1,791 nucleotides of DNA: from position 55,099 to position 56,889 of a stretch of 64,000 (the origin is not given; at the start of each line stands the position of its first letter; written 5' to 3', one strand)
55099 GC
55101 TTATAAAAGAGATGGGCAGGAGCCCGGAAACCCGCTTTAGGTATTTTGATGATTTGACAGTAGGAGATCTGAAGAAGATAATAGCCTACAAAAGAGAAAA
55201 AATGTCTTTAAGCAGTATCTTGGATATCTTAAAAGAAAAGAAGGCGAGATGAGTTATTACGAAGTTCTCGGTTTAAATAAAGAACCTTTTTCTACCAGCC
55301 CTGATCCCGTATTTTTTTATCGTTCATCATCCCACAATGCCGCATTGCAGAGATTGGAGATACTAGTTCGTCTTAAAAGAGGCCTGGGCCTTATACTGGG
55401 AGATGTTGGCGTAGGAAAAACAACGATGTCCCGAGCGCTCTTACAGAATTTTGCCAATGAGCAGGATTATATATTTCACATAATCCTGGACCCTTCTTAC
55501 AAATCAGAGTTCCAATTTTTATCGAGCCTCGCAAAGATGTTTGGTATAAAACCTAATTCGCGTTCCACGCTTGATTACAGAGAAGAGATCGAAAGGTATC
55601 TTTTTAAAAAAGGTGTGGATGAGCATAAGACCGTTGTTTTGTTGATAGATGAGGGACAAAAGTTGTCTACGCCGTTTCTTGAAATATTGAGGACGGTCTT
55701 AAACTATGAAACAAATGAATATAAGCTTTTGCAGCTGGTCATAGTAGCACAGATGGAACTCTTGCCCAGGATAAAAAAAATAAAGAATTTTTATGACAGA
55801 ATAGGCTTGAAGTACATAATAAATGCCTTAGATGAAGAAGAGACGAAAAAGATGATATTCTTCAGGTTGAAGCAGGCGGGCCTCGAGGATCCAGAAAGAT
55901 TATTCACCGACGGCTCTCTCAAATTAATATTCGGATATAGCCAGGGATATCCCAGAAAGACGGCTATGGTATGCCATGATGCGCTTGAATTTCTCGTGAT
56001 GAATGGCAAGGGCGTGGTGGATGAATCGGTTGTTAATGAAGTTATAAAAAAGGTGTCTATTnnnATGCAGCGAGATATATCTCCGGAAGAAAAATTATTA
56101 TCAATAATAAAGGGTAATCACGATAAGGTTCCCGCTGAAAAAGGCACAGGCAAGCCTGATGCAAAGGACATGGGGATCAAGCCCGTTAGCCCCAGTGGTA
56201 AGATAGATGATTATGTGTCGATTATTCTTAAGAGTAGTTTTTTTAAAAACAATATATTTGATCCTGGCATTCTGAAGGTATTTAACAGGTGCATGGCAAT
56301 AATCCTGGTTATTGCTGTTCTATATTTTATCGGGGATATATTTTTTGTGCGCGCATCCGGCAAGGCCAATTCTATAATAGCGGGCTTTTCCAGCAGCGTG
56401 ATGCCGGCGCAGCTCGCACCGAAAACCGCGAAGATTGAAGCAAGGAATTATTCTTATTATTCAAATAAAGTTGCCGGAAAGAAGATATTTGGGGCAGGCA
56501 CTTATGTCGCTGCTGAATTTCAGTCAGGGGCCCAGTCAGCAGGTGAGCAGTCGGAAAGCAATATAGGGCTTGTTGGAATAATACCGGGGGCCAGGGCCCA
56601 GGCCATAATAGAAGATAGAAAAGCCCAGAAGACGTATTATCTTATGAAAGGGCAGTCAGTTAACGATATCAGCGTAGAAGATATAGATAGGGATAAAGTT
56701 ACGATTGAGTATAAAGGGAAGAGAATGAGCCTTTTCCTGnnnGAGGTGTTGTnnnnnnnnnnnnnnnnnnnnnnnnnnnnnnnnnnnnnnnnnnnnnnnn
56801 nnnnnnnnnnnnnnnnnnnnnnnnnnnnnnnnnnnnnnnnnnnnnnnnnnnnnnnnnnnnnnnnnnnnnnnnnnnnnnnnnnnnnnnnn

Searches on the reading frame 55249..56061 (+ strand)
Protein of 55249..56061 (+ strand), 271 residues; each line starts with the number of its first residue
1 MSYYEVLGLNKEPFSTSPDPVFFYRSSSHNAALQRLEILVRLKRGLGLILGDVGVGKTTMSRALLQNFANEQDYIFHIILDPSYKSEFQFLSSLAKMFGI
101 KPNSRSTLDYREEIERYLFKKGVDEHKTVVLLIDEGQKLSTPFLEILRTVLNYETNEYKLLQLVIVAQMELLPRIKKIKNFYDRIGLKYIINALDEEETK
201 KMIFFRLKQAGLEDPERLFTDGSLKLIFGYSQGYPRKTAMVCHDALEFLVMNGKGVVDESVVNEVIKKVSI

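Call 10: search_protein_families(library=pfam, proteins=[window:55249-56061:+], max_evalue=0.01)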
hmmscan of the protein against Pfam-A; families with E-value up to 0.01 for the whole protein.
window:55249-56061:+ (271 aa): 5 families
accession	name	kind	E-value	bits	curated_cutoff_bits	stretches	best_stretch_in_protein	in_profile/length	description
PF13401.12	AAA_22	-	4e-18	66.4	27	1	43-174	4-129/130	AAA domain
PF01637.24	ATPase_2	-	5.1e-06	26.9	33.2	1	32-237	7-221/225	ATPase domain predominantly from Archaea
PF13191.12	AAA_16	-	3.9e-05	24.6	32.6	1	43-153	22-158/167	AAA ATPase domain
PF20720.3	nSTAND3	-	0.00081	19.6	27.2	1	43-78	16-50/155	Novel STAND NTPase 3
PF13173.12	AAA_14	-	0.0015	19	27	0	48-153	6-88/129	AAA domain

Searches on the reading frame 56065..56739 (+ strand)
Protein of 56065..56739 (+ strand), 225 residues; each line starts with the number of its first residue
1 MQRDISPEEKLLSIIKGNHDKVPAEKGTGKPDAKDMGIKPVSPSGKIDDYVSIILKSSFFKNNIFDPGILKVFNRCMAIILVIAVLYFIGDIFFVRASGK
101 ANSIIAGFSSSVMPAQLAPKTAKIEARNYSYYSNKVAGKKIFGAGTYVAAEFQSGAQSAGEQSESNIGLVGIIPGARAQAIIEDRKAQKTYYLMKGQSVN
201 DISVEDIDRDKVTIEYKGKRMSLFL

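Call 10: search_protein_families(library=pfam, proteins=[window:56065-56739:+], max_evalue=0.01)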
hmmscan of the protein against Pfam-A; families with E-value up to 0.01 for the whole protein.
window:56065-56739:+ (225 aa): 2 families
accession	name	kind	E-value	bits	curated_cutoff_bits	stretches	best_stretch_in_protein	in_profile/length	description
PF11356.14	T2SSC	-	8.4e-08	32.6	27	1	112-225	25-141/141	Type II secretion system protein C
PF12046.13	CCB1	-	0.00026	20.9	25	1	80-153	6-80/168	Cofactor assembly of complex C subunit B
